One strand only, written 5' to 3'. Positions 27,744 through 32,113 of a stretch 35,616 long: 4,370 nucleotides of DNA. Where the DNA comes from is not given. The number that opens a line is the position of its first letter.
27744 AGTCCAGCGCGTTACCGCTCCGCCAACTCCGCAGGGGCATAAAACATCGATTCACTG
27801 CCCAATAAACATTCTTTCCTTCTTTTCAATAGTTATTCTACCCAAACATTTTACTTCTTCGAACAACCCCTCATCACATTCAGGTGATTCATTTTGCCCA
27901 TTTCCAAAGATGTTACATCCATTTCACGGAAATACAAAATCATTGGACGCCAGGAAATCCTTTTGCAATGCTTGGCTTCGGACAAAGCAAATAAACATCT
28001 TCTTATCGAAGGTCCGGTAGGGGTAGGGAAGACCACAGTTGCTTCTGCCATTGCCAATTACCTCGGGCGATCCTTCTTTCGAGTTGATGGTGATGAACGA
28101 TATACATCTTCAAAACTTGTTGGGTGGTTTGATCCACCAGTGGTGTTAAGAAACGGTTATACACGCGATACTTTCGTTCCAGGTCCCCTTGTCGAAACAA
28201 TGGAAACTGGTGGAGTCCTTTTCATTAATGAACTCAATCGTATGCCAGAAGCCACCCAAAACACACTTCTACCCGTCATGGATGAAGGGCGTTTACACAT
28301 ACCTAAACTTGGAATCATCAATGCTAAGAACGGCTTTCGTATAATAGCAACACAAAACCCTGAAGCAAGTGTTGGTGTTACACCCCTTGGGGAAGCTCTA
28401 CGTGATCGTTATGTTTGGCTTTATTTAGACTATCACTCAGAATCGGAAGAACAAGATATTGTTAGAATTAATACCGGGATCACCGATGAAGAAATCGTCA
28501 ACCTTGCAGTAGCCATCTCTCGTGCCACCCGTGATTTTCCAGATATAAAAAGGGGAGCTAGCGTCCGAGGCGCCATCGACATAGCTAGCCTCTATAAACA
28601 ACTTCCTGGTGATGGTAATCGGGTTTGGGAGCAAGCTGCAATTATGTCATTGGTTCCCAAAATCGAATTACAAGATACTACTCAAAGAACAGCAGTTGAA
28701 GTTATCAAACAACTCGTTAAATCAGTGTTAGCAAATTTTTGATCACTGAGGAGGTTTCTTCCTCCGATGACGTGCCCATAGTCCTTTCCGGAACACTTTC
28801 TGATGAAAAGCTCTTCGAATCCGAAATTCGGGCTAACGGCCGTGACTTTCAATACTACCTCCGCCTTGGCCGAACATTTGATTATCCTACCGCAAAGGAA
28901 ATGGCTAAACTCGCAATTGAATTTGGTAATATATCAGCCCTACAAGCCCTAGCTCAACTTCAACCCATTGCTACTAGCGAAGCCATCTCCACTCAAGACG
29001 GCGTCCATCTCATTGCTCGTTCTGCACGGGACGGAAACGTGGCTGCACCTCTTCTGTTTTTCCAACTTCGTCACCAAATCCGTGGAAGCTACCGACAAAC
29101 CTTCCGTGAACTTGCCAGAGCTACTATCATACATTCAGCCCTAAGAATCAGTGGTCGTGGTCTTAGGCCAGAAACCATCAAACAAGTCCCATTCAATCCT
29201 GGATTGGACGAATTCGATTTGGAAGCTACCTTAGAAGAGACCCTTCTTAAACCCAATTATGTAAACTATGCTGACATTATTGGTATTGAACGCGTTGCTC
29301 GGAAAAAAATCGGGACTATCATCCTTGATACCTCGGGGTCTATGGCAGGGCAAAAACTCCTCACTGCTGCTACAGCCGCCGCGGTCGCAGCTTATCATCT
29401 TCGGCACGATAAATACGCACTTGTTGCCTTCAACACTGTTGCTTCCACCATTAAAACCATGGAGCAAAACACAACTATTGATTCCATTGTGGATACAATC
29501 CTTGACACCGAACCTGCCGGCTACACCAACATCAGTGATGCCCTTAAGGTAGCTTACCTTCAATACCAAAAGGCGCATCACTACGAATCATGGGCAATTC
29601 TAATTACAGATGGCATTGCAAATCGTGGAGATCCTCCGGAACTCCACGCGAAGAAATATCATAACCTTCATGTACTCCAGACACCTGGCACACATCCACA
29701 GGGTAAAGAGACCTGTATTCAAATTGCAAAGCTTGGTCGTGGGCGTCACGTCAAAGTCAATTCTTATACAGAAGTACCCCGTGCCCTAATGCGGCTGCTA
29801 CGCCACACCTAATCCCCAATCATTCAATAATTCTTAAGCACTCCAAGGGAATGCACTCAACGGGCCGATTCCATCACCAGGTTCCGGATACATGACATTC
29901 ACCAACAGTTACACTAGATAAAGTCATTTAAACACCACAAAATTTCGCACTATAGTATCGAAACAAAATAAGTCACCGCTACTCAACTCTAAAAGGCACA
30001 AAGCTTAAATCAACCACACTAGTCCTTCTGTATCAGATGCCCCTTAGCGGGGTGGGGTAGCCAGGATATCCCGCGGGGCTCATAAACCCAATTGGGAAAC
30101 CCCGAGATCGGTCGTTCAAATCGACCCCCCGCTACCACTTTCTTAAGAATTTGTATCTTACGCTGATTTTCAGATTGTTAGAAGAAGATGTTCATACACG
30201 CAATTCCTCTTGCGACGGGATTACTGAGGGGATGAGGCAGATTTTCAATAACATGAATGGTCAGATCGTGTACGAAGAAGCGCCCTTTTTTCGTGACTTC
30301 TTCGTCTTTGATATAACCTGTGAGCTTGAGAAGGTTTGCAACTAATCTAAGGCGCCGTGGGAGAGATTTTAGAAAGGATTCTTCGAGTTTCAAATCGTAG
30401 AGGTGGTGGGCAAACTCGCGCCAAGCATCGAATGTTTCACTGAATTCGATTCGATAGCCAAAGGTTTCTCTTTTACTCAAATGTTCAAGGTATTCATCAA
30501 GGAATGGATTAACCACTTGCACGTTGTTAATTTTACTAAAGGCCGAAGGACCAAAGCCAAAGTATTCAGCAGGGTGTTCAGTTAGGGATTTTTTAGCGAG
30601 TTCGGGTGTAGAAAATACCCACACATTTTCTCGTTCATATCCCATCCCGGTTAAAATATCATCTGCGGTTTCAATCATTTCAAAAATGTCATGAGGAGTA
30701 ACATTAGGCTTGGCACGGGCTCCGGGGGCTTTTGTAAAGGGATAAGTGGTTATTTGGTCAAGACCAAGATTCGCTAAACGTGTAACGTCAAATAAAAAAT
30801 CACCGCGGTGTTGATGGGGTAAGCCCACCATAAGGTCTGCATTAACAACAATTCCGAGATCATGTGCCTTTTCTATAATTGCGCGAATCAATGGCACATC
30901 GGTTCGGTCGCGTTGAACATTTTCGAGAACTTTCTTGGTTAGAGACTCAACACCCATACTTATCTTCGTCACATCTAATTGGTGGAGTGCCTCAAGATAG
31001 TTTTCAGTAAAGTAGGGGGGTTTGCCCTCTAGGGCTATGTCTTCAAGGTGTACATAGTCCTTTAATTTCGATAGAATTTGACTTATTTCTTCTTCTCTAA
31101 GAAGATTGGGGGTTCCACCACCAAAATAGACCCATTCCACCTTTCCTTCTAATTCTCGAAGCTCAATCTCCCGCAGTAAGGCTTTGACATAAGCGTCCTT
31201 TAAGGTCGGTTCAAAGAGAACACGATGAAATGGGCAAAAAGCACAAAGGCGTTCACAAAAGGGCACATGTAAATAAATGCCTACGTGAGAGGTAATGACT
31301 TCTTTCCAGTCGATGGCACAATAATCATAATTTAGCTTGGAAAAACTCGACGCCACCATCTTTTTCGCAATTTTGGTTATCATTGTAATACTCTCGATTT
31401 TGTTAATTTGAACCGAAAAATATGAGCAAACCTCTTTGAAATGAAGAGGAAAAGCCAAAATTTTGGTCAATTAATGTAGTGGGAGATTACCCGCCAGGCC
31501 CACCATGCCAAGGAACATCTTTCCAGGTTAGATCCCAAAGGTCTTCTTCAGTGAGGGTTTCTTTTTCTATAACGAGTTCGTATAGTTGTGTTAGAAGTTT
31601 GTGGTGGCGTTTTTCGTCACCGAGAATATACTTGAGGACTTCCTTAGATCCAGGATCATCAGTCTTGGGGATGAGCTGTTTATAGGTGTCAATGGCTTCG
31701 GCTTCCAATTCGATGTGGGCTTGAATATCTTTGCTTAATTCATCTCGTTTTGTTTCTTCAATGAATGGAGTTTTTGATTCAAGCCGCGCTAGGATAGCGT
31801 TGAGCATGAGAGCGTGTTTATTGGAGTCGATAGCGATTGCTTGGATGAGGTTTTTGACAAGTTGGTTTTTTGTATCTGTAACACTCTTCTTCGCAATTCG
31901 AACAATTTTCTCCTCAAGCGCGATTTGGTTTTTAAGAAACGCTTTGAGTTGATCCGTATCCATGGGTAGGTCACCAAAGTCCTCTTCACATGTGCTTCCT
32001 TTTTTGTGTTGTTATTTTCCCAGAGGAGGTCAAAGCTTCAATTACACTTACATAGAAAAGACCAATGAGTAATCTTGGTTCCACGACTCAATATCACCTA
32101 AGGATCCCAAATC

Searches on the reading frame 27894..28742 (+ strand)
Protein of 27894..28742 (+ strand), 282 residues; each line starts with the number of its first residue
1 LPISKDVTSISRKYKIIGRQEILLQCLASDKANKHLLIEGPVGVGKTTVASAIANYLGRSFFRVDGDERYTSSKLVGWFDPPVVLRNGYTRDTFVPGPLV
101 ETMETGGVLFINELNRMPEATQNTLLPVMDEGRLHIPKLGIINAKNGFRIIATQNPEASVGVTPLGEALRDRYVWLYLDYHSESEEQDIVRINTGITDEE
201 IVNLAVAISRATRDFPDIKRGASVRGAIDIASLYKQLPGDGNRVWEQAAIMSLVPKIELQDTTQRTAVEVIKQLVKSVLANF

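Call 13: search_protein_families(library=pfam, proteins=[window:27894-28742:+], max_evalue=0.0001)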
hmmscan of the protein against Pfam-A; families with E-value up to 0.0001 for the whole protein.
window:27894-28742:+ (282 aa): 8 families
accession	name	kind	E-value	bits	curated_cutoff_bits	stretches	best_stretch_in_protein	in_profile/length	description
PF07728.20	AAA_5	-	1.4e-23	83.9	22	1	35-172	1-138/139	AAA domain (dynein-related subfamily)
PF07726.17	AAA_3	-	4.4e-16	59.4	27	1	35-174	1-130/131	ATPase family associated with various cellular activities (AAA)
PF00004.35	AAA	-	1.8e-10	41.8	21.2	1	36-155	1-110/131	ATPase family associated with various cellular activities (AAA)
PF05496.18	RuvB_N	-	1e-08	35.5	27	0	29-61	29-61/159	Holliday junction DNA helicase RuvB P-loop domain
PF00158.32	Sigma54_activat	-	1.1e-08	35.4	20.2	0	105-157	93-144/168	Sigma-54 interaction domain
PF00493.29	MCM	-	1.8e-06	27.7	23.3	1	31-157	55-174/224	MCM P-loop domain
PF07724.20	AAA_2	-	3.8e-06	27.5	27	1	36-151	6-121/166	AAA domain (Cdc48 subfamily)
PF13191.12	AAA_16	-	5.6e-05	24.1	32.6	0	20-68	6-62/167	AAA ATPase domain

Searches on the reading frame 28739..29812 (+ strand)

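Call 13: search_protein_families(library=pfam, proteins=[window:28739-29812:+], max_evalue=0.0001)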
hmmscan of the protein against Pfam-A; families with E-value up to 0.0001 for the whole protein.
window:28739-29812:+ (357 aa): 3 families
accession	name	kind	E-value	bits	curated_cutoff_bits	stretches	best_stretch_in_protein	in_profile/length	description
PF13519.12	VWA_2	-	2.2e-11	44.8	27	1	194-292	3-106/107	von Willebrand factor type A domain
PF00092.34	VWA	-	4.1e-08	34.1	23.8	1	194-305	4-126/174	von Willebrand factor type A domain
PF05762.20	VWA_CoxE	-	6.2e-05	23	26.4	1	158-301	26-167/222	VWA domain containing CoxE-like protein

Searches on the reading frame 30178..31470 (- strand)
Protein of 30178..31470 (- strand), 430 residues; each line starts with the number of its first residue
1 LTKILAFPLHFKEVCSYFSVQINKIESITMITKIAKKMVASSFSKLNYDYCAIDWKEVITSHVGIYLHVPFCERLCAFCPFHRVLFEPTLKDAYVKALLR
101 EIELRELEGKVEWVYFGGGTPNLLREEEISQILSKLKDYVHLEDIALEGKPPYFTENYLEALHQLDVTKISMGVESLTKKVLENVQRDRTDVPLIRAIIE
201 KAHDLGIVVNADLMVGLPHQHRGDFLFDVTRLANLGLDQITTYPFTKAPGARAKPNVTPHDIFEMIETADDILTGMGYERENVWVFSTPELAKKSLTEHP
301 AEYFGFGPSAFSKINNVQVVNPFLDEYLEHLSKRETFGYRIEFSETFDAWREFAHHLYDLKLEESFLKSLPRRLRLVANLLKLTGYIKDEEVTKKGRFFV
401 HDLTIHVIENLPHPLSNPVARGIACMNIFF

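Call 13: search_protein_families(library=pfam, proteins=[window:30178-31470:-], max_evalue=0.0001)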
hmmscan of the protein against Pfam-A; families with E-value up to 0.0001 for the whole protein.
window:30178-31470:- (430 aa): 1 family
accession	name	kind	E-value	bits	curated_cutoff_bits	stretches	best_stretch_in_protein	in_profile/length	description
PF04055.27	Radical_SAM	-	2.6e-18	67.2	29.5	1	67-225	2-159/166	Radical SAM superfamily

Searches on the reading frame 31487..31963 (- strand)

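Call 13: search_protein_families(library=pfam, proteins=[window:31487-31963:-], max_evalue=0.0001)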
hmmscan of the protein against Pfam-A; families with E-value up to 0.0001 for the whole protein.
window:31487-31963:- (158 aa): 3 families
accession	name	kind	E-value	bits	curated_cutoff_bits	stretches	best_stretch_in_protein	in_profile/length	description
PF02915.23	Rubrerythrin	-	6.5e-08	33.5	22.8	1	26-128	22-137/137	Rubrerythrin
PF05067.18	Mn_catalase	-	7.9e-05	22.2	27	0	74-122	137-185/284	Manganese containing catalase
PF22277.2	EncFtn-like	-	9.1e-05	22.6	27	0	75-123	15-62/85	EncFtn-like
